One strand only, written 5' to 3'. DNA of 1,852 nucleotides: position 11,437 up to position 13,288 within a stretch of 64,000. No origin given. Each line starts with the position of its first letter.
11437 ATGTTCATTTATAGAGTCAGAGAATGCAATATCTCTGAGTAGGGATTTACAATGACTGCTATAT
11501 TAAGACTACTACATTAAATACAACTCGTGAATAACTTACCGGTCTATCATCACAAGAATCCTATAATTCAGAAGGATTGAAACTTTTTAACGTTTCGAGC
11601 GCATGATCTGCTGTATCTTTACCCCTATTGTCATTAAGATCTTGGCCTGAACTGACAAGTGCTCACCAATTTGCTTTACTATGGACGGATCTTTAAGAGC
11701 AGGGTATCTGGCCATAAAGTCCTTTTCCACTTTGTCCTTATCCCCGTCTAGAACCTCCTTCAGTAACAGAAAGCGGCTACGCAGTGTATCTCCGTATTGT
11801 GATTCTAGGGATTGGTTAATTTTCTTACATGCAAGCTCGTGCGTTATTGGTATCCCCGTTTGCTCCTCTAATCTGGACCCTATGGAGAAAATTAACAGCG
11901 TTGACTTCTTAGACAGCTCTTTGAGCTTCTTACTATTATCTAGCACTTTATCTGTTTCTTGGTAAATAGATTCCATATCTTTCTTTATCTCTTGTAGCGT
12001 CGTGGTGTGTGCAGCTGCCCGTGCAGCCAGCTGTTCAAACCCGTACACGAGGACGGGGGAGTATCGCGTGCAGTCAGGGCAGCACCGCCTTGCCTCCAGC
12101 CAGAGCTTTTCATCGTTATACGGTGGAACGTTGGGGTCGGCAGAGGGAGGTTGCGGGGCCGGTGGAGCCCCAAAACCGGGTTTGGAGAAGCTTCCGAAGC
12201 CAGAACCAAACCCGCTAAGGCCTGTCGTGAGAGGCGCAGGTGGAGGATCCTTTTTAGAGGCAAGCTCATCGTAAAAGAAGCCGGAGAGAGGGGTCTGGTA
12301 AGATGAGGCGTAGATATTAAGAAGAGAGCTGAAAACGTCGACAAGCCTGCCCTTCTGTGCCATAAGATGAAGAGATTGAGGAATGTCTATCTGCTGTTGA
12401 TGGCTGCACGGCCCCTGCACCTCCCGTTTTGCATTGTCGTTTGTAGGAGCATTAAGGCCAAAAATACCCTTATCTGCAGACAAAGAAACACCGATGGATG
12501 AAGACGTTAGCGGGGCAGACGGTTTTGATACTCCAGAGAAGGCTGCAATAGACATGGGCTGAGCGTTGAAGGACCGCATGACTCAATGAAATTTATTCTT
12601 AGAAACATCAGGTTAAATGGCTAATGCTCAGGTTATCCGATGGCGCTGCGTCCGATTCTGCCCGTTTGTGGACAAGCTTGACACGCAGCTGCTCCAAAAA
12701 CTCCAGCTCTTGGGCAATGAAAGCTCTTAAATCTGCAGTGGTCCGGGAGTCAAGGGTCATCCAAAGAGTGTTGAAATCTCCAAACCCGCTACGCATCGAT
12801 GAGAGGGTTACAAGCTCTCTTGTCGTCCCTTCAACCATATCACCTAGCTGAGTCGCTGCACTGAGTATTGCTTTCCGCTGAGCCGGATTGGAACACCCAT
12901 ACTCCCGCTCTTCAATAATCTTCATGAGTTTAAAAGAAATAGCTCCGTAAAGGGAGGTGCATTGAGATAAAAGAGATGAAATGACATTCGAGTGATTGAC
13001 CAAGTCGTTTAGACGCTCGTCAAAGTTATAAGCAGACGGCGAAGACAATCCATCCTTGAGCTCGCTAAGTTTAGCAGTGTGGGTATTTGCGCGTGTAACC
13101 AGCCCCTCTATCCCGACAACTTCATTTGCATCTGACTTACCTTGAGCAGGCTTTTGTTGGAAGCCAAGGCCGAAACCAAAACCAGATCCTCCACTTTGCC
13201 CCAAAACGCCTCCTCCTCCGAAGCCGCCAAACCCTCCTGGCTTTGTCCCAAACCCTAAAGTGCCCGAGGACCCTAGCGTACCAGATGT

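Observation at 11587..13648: Two tandem FG/GFG-repeat plus coiled-coil genes are candidate central-channel FG-nucleoporins.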

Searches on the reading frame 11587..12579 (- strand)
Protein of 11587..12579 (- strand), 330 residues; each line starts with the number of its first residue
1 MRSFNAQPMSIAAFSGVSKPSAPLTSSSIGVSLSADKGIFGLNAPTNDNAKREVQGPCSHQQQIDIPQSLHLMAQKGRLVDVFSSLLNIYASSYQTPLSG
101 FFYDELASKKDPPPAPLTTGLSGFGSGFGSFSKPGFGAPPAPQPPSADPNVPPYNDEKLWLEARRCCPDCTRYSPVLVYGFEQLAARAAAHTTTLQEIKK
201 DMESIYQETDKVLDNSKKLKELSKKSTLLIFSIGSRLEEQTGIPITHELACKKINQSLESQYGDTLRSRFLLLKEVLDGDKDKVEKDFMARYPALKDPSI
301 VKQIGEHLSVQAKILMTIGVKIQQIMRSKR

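Call 3: search_protein_families(library=pfam, proteins=[window:11587-12579:-], max_evalue=10)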
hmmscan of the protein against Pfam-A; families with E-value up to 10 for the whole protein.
window:11587-12579:- (330 aa): 5 families
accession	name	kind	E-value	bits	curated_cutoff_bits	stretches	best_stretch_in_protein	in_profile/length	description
PF13874.11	Nup54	-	2.6e-10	40.9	30.5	1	152-225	2-80/140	Nucleoporin complex subunit 54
PF06103.16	DUF948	-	0.013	16.1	37.2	1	183-225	23-66/89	Bacterial protein of unknown function (DUF948)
PF16809.10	NleF_casp_inhib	-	0.12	12.9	24.1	1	192-237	10-55/145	NleF caspase inhibitor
PF10241.14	KxDL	-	0.16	12.8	27.2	1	181-211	43-73/86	Uncharacterized conserved protein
PF20058.4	DUF6457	-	0.28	11.5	27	0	16-36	34-54/80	Domain of unknown function (DUF6457)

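Call 4: search_solved_structures(query=window:11587-12579:-, max_evalue=10)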
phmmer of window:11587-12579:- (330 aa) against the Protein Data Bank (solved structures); distinct sequences matched with E-value up to 10: 6.
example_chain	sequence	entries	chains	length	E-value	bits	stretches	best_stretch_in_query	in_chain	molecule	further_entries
3aaw_A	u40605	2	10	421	0.41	13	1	185-237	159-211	Aspartokinase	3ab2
3ab4_A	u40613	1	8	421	0.41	13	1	185-237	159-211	Aspartokinase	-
3h6r_A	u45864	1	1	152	1.5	11.1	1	140-169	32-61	Clitocypin analog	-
3h6r_B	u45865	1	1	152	1.6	11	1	140-170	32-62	Clitocypin analog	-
7tbi_O1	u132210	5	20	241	1.6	11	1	153-214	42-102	Nup49 | NUP54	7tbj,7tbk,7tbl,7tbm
5cws_E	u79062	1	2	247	1.7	10.9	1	153-214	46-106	Nucleoporin NUP57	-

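Call 6: find_homologous_proteins(query=window:11587-12579:-)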
Query window:11587-12579:- (330 aa): 4 proteins with E <= 0.001 among 6152 candidates.
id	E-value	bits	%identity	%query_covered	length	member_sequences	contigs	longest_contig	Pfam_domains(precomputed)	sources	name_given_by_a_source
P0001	3.5e-204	695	94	100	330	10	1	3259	PF13874.12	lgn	-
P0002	2.3e-172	590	80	100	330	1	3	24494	PF13874.12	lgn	-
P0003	1.1e-168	578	80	100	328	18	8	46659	PF13874.12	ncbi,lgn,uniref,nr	ncbi:Hypothetical protein GSB_152054 [Giardia duodenalis]|uniref:Nucleoporin Nup54 alpha-helical dom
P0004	3.0e-167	574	78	100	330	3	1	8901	PF13874.12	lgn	-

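Call 22: search_solved_structures(query=A2, max_evalue=10, show_alignments=2)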
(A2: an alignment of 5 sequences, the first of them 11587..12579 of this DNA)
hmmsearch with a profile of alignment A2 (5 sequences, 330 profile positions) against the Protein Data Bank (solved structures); distinct sequences matched with E-value up to 10: 4.
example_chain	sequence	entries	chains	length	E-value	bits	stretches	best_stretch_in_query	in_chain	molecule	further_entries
2hmf_A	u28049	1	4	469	0.82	12.1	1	195-238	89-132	Probable aspartokinase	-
3c1m_A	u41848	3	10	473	0.83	12.1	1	195-238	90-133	Probable aspartokinase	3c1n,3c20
4ato_A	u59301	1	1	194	1.1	11.6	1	248-288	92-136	TOXN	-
9hny_F9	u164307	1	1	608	1.3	11.5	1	102-160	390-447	Trichohyalin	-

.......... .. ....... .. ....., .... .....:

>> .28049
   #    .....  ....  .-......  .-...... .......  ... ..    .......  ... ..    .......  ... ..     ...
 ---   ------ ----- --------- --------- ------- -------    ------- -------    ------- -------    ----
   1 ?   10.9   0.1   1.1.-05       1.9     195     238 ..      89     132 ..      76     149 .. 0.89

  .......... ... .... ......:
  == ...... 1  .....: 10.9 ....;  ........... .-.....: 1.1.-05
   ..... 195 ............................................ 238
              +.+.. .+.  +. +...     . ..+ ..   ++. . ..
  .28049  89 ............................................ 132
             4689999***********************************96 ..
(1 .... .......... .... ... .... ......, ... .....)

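Call 45: list_cluster_members(proteins=[window:11590-12579:-, window:12611-13648:-])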
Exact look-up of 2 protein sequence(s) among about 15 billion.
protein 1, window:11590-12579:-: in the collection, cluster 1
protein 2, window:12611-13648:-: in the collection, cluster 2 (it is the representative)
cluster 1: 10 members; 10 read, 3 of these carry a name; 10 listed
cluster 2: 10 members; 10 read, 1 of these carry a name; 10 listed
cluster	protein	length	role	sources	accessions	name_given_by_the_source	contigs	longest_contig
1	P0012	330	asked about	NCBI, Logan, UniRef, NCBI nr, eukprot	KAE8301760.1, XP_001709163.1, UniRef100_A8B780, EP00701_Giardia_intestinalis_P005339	Nucleoporin complex subunit 54 [Giardia duodenalis] | Nucleoporin complex subunit 54 n=1 Tax=Giardia intestinalis (strain ATCC 50803 / WB clone ... | Nucleoporin complex subunit 54 [Giardia intestinalis]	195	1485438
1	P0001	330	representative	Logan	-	-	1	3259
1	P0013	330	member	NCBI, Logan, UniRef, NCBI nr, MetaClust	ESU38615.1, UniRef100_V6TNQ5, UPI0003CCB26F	Hypothetical protein DHA2_150676 [Giardia duodenalis] | Nucleoporin Nup54 alpha-helical domain-containing protein n=1 Tax=Giardia intestinalis ... | Hypothetical protein DHA2_150676 [Giardia intestinalis]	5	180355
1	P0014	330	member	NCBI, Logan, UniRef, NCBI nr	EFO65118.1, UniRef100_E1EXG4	Hypothetical protein GLP15_418 [Giardia lamblia P15] | Nucleoporin Nup54 alpha-helical domain-containing protein n=1 Tax=Giardia intestinalis ...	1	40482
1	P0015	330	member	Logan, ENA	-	-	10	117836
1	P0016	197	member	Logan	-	-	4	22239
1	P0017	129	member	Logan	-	-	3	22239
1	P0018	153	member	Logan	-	-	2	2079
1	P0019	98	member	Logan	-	-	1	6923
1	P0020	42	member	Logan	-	-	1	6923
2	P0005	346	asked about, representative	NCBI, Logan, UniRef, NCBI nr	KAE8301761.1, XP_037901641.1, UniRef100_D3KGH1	hypothetical protein GL50803_0014400 [Giardia duodenalis] | Uncharacterized protein n=1 Tax=Giardia intestinalis (strain ATCC 50803 / WB clone C6) ... | hypothetical protein GL50803_0014400 [Giardia intestinalis]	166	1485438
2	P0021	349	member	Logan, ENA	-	-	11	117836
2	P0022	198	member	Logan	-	-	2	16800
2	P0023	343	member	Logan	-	-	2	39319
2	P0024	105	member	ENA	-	-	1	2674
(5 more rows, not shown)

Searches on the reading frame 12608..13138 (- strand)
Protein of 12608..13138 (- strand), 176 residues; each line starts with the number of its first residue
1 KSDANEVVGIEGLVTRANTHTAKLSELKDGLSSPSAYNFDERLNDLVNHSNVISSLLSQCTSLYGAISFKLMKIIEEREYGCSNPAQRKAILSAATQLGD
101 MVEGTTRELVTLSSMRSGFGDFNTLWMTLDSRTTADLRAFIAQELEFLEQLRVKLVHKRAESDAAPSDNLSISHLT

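Call 30: search_protein_representatives(alignment_id=A3)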
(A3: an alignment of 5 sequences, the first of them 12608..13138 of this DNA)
Query: 5 sequences, 176 profile positions. Proteins with E-value up to 0.001 (for the whole library): 3; up to 1e-10: 2; up to 1e-30: 1. The best 3 are listed.
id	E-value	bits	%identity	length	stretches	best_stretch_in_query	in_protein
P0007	1.1e-103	360.7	-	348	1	1-176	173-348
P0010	6.8e-11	58.5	-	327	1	6-151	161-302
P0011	3.9e-05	39.7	-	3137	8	88-124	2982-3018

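Call 34: search_protein_families(library=pfam, proteins=[P0010, window:12608-13138:-], max_evalue=10)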
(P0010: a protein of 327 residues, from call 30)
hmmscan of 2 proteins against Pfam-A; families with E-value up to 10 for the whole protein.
P0010 (327 aa): 3 families
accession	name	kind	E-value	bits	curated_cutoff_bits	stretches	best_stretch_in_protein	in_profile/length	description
PF07813.17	LTXXQ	-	0.017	16.3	24.3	1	172-216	16-59/100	LTXXQ motif family protein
PF13634.11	Nucleoporin_FG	-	0.03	15.6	32.2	1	4-80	1-71/90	Nucleoporin FG repeat region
PF03991.18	Prion_octapep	-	0.17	12.4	32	1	2-23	4-28/46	Copper binding octapeptide repeat region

window:12608-13138:- (176 aa): 0 families

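Call 35: find_encoding_contigs(protein=P0010, flank=6000, max_places=3)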
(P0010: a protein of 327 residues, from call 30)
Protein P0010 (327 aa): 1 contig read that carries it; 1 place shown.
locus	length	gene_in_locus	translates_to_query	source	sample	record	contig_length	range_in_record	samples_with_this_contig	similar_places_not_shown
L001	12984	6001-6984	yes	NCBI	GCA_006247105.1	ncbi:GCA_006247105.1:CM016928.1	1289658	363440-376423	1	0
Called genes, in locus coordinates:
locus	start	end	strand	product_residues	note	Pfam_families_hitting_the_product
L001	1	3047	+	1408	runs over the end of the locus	PF00069:Pkinase, PF07714:PK_Tyr_Ser-Thr, PF14531:Kinase-like (faint)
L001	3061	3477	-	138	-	PF08211:dCMP_cyt_deam_2, PF00383:dCMP_cyt_deam_1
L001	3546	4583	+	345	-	-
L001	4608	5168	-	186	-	PF00462:Glutaredoxin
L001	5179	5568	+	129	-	PF22978:HAD_Pex22 (weak)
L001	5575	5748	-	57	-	-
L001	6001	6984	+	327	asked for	-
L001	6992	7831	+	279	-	PF13874:Nup54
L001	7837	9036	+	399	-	PF22784:PTP-SAK (weak)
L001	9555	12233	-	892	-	-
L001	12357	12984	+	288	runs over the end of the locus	PF14938:SNAP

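Call 54: find_homologous_proteins(query=A7, max_evalue=10)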
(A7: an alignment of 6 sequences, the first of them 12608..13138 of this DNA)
Query A7 (6 sequences): 5771 candidates shared short words with the query, none scored E <= 10.

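Call 56: predict_structure(alignment_id=A7)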
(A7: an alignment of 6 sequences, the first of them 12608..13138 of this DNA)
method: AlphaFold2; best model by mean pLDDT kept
length: 176 residues; sequences in the alignment: 6
mean_pLDDT: 53.8   pTM: 0.36
mean pLDDT of the five models: 53.8, 52.7, 49.6, 48.5, 45.0
residues with pLDDT >= 90: 0; 70-90: 17; 50-70: 93; < 50: 66
segments of 3 or more residues with pLDDT < 50: 1-7, 112-138, 157-176
pLDDT, mean of each block of 10 residues (from residue 1): 42 64 67 58 70 68 59 53 60 60 56 44 42 47 50 48 38 34
secondary structure, 60 per line:
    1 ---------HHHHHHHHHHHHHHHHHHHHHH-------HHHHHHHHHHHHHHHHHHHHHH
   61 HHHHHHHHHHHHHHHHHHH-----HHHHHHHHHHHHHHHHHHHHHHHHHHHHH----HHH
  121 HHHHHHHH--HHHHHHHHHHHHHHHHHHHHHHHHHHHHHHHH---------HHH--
elements in order: H10-31 H39-79 H85-113 H118-128 H131-162

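Call 58: fold_search(model_id=the predicted structure, library=pdb)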
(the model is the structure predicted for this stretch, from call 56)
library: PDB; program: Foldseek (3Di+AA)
matches with E <= 10: 334; with E <= 0.001: 0
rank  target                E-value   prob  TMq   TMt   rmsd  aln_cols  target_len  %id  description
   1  1lvf_B                4.0e-01  0.41  0.21  0.33   8.5       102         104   19  syntaxin 6 (released 2002-07-17)
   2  7udc_B                4.8e-01  0.33  0.32  0.27  15.1       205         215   14  cryo-EM structures of a synaptobrevin-Munc18-1-syntaxin-1 complex class1 (released 2022-04-06)
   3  7x0t_A                6.1e-01  0.18  0.27  0.10  18.0       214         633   16  Cryo-EM structure of human ABCD1 E630Q in the presence of C26:0-CoA and ATP (released 2023-03-22)
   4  7q83_B                6.4e-01  0.16  0.21  0.24  10.3       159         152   16  Crystal structure of S. cerevisiae Sso2 in complex with the pleckstrin homology domain of Sec3 (released 2022-08-31)
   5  4j2c_C                7.6e-01  0.33  0.25  0.37   8.5        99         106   14  GARP-SNARE Interaction (released 2013-12-25)
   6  9n22_K                7.6e-01  0.21  0.29  0.23  63.8       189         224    9  Y20S (Sec18-Sec17-Sec9-Sso1-Snc1) EDTA - Class 2 (released 2025-10-01)
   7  3q84_H                8.6e-01  0.21  0.29  0.20  33.2       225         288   12  Crystal structure of human PACSIN 1 F-BAR domain (released 2012-02-22)
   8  7shn_A                8.6e-01  0.13  0.23  0.09  18.0       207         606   14  Cryo-EM structure of oleoyl-CoA-bound human peroxisomal fatty acid transporter ABCD1 (released 2021-11-03)
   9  4j2c_A                9.1e-01  0.35  0.26  0.39   8.1        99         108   16  GARP-SNARE Interaction (released 2013-12-25)
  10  6xm1_B                9.1e-01  0.33  0.36  0.36  14.2       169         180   14  SM Protein Vps45 in Complex with Qa SNARE Tlg2 (released 2020-08-19)
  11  3lg7_C                9.6e-01  0.38  0.33  0.45   7.3       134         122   16  Crystal structure of HIV epitope-scaffold 4E10_S0_1EZ3A_002_C (released 2010-09-22)
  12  6g94_A                9.6e-01  0.23  0.29  0.29  15.8       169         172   11  Structure of E. coli hydrogenase-1 C19G variant in complex with cytochrome b (released 2018-06-13)
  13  7yrq_B                9.6e-01  0.21  0.31  0.10  17.4       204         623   15  Cryo-EM structure of human Peroxisomal ABC Transporter ABCD1 (released 2023-03-22)
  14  2z0v_B                9.6e-01  0.11  0.22  0.19  27.8       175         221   14  Crystal structure of BAR domain of Endophilin-III (released 2008-05-13)
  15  3lg7_A                1.0e+00  0.23  0.28  0.36   7.8       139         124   14  Crystal structure of HIV epitope-scaffold 4E10_S0_1EZ3A_002_C (released 2010-09-22)
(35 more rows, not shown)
